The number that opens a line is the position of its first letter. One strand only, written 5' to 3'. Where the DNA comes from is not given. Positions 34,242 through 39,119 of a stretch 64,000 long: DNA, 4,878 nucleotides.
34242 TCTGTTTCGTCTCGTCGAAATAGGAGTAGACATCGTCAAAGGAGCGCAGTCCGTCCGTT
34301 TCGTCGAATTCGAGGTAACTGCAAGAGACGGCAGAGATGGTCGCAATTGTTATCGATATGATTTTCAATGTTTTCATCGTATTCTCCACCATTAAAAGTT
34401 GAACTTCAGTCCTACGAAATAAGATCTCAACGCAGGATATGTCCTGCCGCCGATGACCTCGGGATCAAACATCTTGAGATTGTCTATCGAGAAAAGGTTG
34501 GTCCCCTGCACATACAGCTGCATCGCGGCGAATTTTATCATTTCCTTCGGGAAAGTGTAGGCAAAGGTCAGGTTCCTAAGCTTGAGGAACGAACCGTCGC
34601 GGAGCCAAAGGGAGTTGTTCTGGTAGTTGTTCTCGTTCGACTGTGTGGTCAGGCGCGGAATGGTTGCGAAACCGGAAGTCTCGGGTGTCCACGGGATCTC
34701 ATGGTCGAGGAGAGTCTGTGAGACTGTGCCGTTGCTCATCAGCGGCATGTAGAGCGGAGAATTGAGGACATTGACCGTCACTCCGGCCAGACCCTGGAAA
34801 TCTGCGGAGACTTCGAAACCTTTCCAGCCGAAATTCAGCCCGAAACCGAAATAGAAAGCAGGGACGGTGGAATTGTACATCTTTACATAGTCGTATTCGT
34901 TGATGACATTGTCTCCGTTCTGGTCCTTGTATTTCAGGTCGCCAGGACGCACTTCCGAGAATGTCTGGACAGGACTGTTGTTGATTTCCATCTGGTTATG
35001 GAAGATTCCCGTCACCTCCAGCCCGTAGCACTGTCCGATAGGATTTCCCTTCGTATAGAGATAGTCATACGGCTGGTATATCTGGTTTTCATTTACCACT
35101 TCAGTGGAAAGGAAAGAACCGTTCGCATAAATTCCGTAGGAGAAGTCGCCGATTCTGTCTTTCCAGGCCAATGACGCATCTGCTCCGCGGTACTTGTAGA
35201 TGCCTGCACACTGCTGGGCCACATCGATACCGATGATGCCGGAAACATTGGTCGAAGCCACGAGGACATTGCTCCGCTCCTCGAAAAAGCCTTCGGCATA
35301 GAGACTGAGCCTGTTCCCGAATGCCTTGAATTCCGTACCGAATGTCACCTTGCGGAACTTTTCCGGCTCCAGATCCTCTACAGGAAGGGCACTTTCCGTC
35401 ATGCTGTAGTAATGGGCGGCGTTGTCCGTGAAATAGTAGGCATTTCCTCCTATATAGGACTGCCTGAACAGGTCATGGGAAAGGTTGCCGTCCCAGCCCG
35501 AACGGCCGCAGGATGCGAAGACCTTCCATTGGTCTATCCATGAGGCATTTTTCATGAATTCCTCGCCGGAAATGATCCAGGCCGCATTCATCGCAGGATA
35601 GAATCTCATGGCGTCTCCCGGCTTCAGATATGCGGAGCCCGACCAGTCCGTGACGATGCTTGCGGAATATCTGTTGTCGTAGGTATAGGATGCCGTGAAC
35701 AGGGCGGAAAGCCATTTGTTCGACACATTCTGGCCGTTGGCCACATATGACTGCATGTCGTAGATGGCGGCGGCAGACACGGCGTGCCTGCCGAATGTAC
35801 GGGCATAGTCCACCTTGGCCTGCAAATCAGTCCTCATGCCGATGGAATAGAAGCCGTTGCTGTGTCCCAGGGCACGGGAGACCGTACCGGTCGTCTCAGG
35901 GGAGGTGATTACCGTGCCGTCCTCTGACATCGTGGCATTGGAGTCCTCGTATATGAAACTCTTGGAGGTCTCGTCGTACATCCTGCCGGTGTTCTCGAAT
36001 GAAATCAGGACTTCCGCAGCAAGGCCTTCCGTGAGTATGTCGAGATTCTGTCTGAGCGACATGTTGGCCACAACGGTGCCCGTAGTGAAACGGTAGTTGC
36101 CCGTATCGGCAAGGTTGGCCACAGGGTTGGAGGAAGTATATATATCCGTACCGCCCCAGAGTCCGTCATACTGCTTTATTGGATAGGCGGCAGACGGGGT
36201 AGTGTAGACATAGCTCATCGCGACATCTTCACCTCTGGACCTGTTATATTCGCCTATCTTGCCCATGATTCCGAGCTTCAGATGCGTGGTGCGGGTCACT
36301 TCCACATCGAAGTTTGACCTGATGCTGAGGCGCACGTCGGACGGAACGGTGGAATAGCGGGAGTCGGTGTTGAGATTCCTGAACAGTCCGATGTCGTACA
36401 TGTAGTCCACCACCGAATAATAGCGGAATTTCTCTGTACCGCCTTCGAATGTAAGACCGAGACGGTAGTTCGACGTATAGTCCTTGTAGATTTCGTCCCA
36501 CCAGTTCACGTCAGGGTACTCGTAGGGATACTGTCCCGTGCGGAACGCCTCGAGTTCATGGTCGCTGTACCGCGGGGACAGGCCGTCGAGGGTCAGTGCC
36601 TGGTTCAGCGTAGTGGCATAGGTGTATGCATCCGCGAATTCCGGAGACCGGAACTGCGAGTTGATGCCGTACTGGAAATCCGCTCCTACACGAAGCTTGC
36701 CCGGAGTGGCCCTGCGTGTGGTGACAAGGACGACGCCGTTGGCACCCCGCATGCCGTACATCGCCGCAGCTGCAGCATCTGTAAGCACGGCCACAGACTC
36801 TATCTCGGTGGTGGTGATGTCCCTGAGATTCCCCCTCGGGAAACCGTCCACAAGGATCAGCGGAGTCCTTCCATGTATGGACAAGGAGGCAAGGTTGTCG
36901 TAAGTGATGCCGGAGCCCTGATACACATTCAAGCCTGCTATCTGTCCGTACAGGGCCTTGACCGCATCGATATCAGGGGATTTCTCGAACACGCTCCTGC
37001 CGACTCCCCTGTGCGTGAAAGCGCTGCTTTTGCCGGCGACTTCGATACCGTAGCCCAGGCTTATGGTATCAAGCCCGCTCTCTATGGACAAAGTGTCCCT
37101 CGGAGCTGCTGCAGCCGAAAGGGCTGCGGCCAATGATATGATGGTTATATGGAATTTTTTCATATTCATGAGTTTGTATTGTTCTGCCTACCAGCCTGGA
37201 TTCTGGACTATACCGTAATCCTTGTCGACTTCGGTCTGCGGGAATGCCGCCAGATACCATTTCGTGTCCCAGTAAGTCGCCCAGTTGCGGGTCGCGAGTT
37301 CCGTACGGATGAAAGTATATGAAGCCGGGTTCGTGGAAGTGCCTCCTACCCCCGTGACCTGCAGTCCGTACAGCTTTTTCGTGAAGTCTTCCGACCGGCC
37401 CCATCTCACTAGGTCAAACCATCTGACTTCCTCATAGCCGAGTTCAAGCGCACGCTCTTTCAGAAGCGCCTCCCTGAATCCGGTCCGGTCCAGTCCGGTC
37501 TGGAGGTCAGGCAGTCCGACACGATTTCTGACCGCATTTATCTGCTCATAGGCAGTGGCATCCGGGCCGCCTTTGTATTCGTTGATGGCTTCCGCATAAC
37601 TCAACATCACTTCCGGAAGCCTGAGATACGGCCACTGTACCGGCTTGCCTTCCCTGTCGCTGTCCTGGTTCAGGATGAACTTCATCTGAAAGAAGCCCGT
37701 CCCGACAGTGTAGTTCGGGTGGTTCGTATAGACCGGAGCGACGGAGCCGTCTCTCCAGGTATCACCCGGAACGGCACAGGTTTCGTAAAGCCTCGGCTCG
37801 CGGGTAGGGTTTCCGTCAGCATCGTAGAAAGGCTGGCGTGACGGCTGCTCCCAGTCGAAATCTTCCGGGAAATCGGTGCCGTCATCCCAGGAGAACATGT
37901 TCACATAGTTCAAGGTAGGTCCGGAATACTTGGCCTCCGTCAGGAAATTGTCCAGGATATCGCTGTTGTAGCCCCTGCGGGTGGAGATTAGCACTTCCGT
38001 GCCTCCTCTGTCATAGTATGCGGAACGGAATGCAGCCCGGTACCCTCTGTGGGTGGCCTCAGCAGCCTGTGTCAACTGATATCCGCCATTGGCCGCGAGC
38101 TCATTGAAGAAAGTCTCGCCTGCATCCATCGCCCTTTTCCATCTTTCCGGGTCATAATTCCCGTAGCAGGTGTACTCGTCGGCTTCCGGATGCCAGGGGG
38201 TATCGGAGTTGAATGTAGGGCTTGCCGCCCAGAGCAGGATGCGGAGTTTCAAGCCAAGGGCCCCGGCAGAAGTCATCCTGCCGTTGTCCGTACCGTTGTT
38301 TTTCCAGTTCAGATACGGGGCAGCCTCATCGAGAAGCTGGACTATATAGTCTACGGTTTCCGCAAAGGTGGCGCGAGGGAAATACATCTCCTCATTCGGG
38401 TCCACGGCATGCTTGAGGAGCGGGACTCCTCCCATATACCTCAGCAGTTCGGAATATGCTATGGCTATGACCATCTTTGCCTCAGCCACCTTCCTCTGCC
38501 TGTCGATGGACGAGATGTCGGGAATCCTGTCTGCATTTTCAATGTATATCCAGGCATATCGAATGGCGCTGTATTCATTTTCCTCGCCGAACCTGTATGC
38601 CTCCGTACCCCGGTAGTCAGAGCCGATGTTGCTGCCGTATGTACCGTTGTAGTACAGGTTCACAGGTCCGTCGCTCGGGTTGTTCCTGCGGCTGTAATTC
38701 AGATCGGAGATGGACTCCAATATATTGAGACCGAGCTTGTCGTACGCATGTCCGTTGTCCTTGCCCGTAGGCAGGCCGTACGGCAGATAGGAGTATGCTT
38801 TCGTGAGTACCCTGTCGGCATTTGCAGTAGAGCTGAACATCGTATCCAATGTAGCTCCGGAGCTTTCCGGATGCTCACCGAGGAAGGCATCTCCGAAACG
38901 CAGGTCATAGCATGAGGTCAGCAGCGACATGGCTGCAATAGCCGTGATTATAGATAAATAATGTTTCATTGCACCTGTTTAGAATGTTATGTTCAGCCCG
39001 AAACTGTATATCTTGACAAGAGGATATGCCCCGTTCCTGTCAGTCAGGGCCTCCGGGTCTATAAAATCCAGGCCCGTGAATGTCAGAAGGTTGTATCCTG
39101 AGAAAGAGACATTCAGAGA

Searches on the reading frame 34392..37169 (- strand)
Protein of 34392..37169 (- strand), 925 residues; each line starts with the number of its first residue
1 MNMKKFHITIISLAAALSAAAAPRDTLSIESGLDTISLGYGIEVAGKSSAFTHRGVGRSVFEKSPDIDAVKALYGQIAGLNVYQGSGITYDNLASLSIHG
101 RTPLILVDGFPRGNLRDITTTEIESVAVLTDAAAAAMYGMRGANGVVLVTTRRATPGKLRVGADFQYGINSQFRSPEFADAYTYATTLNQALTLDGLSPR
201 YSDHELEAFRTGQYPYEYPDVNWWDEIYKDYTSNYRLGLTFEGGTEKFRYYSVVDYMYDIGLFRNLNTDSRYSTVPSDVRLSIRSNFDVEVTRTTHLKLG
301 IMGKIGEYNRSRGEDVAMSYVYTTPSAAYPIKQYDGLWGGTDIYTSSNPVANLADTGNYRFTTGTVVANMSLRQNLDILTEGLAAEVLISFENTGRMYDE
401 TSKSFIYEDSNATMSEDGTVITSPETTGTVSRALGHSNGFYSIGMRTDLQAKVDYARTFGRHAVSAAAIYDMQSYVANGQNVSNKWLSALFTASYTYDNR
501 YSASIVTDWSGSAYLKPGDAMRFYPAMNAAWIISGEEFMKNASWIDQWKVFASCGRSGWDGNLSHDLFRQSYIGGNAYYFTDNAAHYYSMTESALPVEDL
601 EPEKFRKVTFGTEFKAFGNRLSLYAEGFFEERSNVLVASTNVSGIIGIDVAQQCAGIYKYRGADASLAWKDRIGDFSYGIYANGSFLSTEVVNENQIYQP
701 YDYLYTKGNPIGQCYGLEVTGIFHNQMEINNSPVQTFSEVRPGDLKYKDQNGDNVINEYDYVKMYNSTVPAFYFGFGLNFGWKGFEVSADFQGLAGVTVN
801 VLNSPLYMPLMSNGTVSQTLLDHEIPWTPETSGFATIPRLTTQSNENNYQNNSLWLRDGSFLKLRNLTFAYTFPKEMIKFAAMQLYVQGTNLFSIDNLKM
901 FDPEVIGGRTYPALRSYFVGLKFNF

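Call 5: search_protein_families(library=pfam, proteins=[window:34392-37169:-])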
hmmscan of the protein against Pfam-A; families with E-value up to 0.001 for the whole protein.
window:34392-37169:- (925 aa): 1 family
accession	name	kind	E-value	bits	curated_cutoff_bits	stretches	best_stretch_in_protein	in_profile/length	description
PF07715.20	Plug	-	2.4e-09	38.1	23.9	1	56-146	12-107/107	TonB-dependent Receptor Plug Domain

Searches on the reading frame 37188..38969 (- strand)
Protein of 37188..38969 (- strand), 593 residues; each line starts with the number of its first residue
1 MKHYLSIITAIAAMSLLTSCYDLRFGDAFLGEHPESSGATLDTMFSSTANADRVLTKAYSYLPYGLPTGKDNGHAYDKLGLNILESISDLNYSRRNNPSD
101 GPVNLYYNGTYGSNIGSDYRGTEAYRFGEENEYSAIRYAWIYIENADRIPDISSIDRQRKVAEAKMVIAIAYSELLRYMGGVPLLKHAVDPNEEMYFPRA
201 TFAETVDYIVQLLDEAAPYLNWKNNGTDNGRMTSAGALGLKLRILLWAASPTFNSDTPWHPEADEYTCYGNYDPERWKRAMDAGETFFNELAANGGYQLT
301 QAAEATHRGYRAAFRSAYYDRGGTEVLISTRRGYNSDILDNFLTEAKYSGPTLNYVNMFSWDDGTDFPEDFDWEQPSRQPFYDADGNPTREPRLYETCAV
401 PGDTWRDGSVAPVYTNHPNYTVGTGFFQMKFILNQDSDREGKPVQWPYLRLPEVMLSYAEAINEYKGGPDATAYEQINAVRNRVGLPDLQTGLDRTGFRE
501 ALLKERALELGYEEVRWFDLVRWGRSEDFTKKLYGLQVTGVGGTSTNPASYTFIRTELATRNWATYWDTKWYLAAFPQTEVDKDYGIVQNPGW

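Call 5: search_protein_families(library=pfam, proteins=[window:37188-38969:-])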
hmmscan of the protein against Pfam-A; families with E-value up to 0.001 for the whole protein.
window:37188-38969:- (593 aa): 2 families
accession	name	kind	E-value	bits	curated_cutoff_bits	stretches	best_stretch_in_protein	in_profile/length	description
PF07980.17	SusD_RagB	-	2.7e-37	129.5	23.1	1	349-593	43-297/297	SusD family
PF14322.12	SusD-like_3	-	4.3e-07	30.8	27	1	130-245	79-190/191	Starch-binding associating with outer membrane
